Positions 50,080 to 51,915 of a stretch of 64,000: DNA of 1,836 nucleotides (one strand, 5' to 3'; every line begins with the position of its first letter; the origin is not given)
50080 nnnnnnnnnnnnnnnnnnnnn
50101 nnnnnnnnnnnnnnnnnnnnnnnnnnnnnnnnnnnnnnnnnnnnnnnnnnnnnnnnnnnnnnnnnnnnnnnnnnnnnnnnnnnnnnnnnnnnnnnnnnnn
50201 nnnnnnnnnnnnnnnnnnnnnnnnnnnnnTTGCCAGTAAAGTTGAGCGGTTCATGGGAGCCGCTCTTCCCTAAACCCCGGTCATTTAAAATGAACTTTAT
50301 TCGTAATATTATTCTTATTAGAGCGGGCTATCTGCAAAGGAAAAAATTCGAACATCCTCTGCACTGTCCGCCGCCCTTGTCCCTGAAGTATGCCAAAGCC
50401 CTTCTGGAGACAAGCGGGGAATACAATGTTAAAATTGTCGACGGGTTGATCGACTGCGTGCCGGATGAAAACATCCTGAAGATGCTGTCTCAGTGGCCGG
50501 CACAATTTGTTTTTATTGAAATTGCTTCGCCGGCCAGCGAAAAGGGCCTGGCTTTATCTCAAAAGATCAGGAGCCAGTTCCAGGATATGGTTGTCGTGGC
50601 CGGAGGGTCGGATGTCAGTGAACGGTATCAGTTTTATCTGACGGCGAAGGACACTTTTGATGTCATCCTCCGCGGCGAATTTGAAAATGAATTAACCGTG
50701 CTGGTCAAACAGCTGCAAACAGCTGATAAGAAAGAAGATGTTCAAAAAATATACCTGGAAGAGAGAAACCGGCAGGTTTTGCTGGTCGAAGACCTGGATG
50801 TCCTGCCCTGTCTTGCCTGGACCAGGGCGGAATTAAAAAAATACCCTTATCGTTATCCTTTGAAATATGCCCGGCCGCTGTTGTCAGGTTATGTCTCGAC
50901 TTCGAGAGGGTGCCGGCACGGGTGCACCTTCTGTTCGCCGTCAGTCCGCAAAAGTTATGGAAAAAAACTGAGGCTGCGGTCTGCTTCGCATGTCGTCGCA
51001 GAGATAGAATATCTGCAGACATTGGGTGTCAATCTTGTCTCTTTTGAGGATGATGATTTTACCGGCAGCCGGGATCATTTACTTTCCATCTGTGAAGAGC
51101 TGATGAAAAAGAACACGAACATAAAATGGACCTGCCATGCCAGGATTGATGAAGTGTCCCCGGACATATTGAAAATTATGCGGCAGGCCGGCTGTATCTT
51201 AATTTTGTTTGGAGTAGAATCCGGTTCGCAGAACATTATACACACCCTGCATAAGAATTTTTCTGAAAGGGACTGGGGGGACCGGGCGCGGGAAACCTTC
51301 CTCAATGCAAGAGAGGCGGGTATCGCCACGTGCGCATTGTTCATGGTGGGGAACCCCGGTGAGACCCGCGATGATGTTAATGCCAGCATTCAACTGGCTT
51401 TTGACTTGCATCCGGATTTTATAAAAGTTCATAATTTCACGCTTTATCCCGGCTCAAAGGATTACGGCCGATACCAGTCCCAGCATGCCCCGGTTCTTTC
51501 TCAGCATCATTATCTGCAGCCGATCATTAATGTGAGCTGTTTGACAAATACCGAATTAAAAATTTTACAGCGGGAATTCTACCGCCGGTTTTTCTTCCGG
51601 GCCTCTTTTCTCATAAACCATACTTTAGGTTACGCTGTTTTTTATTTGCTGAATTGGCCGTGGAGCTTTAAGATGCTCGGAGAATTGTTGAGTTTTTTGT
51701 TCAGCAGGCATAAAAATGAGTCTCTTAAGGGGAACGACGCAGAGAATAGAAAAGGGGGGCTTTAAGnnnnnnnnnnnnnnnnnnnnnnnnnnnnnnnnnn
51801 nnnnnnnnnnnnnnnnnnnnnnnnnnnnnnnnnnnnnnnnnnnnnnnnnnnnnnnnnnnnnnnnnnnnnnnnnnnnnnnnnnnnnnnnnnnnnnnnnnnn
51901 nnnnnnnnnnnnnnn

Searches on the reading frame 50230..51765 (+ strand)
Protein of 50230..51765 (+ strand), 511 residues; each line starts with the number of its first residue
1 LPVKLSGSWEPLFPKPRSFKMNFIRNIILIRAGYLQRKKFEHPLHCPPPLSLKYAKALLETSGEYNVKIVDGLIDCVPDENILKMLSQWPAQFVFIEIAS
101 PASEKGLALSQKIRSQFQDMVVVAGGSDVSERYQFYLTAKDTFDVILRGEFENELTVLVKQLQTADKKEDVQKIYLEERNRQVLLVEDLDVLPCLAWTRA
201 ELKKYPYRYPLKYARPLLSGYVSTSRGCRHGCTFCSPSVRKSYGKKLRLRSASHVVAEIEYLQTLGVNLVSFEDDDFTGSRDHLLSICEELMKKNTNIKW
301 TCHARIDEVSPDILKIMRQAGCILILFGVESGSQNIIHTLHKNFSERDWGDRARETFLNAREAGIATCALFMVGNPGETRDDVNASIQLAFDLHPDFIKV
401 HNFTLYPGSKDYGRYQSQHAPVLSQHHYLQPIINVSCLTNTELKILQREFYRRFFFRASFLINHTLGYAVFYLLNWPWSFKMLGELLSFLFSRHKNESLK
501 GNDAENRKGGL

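Call 3: search_protein_families(library=pfam, proteins=[window:50230-51765:+], max_evalue=0.01)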
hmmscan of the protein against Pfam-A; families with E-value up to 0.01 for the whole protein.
window:50230-51765:+ (511 aa): 2 families
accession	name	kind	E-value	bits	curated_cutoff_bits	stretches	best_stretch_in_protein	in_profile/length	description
PF04055.27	Radical_SAM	-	9.8e-21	75.1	29.5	1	222-389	1-165/166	Radical SAM superfamily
PF02310.24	B12-binding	-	1e-06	29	32.1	1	46-157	11-119/121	B12 binding domain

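Call 4: search_protein_families(library=ncbifam, proteins=[window:50230-51765:+], max_evalue=0.01)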
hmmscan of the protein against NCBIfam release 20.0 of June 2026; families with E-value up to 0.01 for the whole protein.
window:50230-51765:+ (511 aa): 36 families (the best 25 are shown)
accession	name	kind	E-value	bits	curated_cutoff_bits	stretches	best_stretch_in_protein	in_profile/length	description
TIGR03471.1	HpnJ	equivalog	1.9e-43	149.1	577.6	1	68-463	48-441/472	hopanoid biosynthesis associated radical SAM protein HpnJ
TIGR02026.1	BchE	equivalog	6.3e-43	147.4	481.35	1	48-461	21-434/497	magnesium-protoporphyrin IX monomethyl ester anaerobic oxidative cyclase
TIGR04479.1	bcpD_PhpK_rSAM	subfamily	6.4e-33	113.9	600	1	221-401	243-417/504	PhpK family radical SAM P-methyltransferase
NF050148.1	rSAM_ApyD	equivalog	2e-30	105.8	750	1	108-389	92-362/645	RiPP biosynthesis radical SAM protein ApyD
TIGR04072.2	rSAM_ladder_B12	equivalog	1.1e-27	96.8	360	1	110-388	90-344/443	lipid biosynthesis B12-binding/radical SAM protein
NF033070.1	rSAM_AprD4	equivalog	1.9e-26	93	500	1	222-409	199-384/456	AprD4 family radical SAM diol-dehydratase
NF040546.1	rSAM_CUAEP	equivalog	5e-26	91.4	500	1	48-386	12-334/468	CUAEP/CCAEP-tail radical SAM (seleno)protein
TIGR04014.1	B12_SAM_MJ_0865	equivalog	1.5e-24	86.6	360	1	116-396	66-339/434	methyl-coenzyme M reductase glutamine C-methyltransferase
TIGR04385.1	B12_rSAM_cofa1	equivalog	3.8e-24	85.7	450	1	58-390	29-361/438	B12 lower ligand biosynthesis radical SAM protein BzaD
NF040542.1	rSAM_RCCLKC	equivalog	2.6e-23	82.9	450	1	49-384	13-341/423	arsinothricin biosynthesis radical SAM protein ArsL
NF038361.1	rSAM_Sden_1168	equivalog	5.6e-23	81.3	575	1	114-414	165-472/560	Sden_1168 family B12-binding radical SAM P-methyltransferase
TIGR04295.1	B12_rSAM_oligo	hypoth_equivalog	2.4e-22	79.2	400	1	49-345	25-317/422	TIGR04295 family B12-binding domain-containing radical SAM protein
TIGR04367.1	HpnR_B12_rSAM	equivalog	2.3e-19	69.3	650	1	49-414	22-372/490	hopanoid C-3 methylase HpnR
TIGR04013.1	B12_SAM_MJ_1487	hypoth_equivalog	7.5e-19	67.8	251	1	92-410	45-352/382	TIGR04013 family B12-binding domain/radical SAM domain-containing protein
NF045585.1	rSAM_slr0320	equivalog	4.3e-18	65.1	775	1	112-346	131-364/511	photosystem II high light acclimation radical SAM protein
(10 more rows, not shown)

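Call 63: find_homologous_proteins(query=window:50299-51765:+, max_evalue=1e-20)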
Query window:50299-51765:+ (488 aa): 1064 proteins with E <= 1e-20 among 8000 candidates; the best 120 are listed.
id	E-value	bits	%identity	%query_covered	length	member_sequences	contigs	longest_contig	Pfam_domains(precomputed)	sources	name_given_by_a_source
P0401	0.0e+0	1129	100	100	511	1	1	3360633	PF04055.28,PF02310.25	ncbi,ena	-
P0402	1.1e-203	695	63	97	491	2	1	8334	PF04055.28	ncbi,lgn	ncbi:MAG: radical SAM protein [Candidatus Omnitrophota bacterium]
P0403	9.9e-203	692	63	99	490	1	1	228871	PF04055.28,PF02310.25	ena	-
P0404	7.5e-196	670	62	96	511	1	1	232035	PF04055.28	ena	-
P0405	8.4e-196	669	61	96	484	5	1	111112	PF04055.28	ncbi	-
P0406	5.2e-189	647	59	97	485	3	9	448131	PF04055.28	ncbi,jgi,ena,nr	ncbi:MAG TPA: radical SAM protein [Candidatus Omnitrophota bacterium]|nr:radical SAM protein [Candid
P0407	4.6e-171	588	54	96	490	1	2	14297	PF04055.28,PF02310.25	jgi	-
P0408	1.6e-167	576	52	100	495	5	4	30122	PF04055.28,PF02310.25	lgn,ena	-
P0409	3.4e-163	562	52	98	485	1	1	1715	PF04055.28,PF02310.25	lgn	-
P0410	5.3e-161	555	50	98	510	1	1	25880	PF04055.28,PF02310.25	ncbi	-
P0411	1.2e-156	540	51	96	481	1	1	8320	PF04055.28,PF02310.25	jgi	-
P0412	2.2e-155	536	50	96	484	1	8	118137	PF04055.28,PF02310.25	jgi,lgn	jgi:radical SAM superfamily enzyme YgiQ (UPF0313 family)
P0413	7.8e-152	524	49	96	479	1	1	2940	PF04055.28,PF02310.25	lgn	-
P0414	4.8e-150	519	47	98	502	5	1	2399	PF04055.28,PF02310.25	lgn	-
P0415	5.5e-150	518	49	97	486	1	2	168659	PF04055.28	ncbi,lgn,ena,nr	ncbi:MAG: B12-binding domain-containing radical SAM protein [Candidatus Omnitrophica bacterium]|nr:B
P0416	1.3e-149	517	46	98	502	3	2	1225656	PF04055.28,PF02310.25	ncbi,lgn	-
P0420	9.8e-141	488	48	96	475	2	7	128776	PF04055.28,PF02310.25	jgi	-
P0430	8.6e-97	343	39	93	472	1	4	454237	PF04055.28,PF02310.25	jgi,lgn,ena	jgi:radical SAM superfamily enzyme YgiQ (UPF0313 family)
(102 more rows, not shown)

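Call 64: find_encoding_contigs(protein=P0416, flank=8000, max_places=1)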
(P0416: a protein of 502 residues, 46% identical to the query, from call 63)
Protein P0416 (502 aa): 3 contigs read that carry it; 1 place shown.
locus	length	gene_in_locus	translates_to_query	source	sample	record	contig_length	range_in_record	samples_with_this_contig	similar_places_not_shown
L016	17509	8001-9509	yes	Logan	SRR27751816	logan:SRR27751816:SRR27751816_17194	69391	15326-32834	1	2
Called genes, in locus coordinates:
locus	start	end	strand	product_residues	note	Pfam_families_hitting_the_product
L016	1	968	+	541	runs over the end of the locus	PF13231:PMT_2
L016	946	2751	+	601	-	PF09586:YfhO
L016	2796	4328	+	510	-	PF13231:PMT_2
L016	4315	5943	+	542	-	-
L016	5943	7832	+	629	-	PF13231:PMT_2, PF00515:TPR_1 (weak), PF07719:TPR_2 (weak), PF13424:TPR_12, PF14559:TPR_19, PF21033:RMD1-3, PF00515:TPR_1, PF13181:TPR_8 (weak), +10 more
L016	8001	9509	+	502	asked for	PF02310:B12-binding, PF04055:Radical_SAM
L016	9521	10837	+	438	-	PF00155:Aminotran_1_2 (weak), PF01041:DegT_DnrJ_EryC1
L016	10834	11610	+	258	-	PF00106:adh_short, PF08659:KR, PF01370:Epimerase (faint), PF13460:NAD_binding_10 (weak), PF13561:adh_short_C2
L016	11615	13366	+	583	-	-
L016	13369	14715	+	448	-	-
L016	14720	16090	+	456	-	PF25182:NonGDSL (weak), PF00657:Lipase_GDSL (weak), PF13472:Lipase_GDSL_2, PF00515:TPR_1 (faint), PF07719:TPR_2 (faint), PF13176:TPR_7 (faint), PF13432:TPR_16 (weak), PF14559:TPR_19, +4 more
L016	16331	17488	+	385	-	PF04055:Radical_SAM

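Call 65: find_encoding_contigs(protein=P0420, flank=8000, max_places=1)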
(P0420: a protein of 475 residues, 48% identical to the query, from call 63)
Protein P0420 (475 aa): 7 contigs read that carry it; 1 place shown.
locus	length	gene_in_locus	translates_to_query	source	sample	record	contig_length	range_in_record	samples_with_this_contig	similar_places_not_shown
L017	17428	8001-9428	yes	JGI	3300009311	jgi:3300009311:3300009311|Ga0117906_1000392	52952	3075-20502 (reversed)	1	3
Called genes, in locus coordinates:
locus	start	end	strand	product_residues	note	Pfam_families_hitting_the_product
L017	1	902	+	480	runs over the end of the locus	PF02310:B12-binding (weak), PF04055:Radical_SAM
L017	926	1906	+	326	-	PF04055:Radical_SAM, PF13186:SPASM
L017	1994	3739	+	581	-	-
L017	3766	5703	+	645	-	PF13231:PMT_2, PF07719:TPR_2 (faint), PF13181:TPR_8 (faint), PF13414:TPR_11 (faint), PF13428:TPR_14 (faint), PF25063:ARM_TT21_C (weak), PF13432:TPR_16 (weak), PF14559:TPR_19, +3 more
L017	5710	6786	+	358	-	PF04055:Radical_SAM, PF13186:SPASM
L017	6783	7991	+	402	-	PF01041:DegT_DnrJ_EryC1, PF00155:Aminotran_1_2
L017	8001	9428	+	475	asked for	PF02310:B12-binding, PF04055:Radical_SAM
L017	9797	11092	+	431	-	PF02310:B12-binding (weak), PF04055:Radical_SAM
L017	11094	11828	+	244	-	PF00535:Glycos_transf_2, PF10111:Glyco_tranf_2_2 (weak)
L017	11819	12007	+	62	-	-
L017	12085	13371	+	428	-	PF00657:Lipase_GDSL (faint), PF13472:Lipase_GDSL_2 (weak), PF07719:TPR_2 (faint), PF13472:Lipase_GDSL_2 (weak)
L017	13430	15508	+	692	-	PF00515:TPR_1, PF00515:TPR_1, PF13414:TPR_11, PF13424:TPR_12, PF13432:TPR_16, PF14559:TPR_19, PF00515:TPR_1, PF14559:TPR_19, +45 more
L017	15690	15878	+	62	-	-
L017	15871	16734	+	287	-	PF24167:DUF7411 (weak)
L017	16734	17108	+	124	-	-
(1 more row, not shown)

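Call 66: find_encoding_contigs(protein=P0430, flank=8000, max_places=1)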
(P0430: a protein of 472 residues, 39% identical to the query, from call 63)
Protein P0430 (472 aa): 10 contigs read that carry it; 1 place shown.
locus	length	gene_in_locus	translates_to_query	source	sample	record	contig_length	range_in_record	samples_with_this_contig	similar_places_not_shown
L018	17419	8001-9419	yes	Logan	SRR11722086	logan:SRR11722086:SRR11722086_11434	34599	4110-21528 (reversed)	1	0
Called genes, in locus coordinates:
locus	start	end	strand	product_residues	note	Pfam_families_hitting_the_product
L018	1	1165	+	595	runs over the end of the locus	-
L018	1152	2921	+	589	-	-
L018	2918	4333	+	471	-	PF02310:B12-binding, PF04055:Radical_SAM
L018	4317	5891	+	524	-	PF02366:PMT, PF13231:PMT_2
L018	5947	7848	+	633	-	-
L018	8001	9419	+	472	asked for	PF02310:B12-binding (faint), PF04055:Radical_SAM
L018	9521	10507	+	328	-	PF00657:Lipase_GDSL (weak), PF13472:Lipase_GDSL_2 (weak)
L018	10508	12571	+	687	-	-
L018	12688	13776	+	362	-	PF04055:Radical_SAM, PF13353:Fer4_12 (weak)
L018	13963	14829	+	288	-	PF04794:YdjC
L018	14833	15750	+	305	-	PF00535:Glycos_transf_2, PF10111:Glyco_tranf_2_2 (weak)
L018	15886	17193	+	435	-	PF02310:B12-binding, PF04055:Radical_SAM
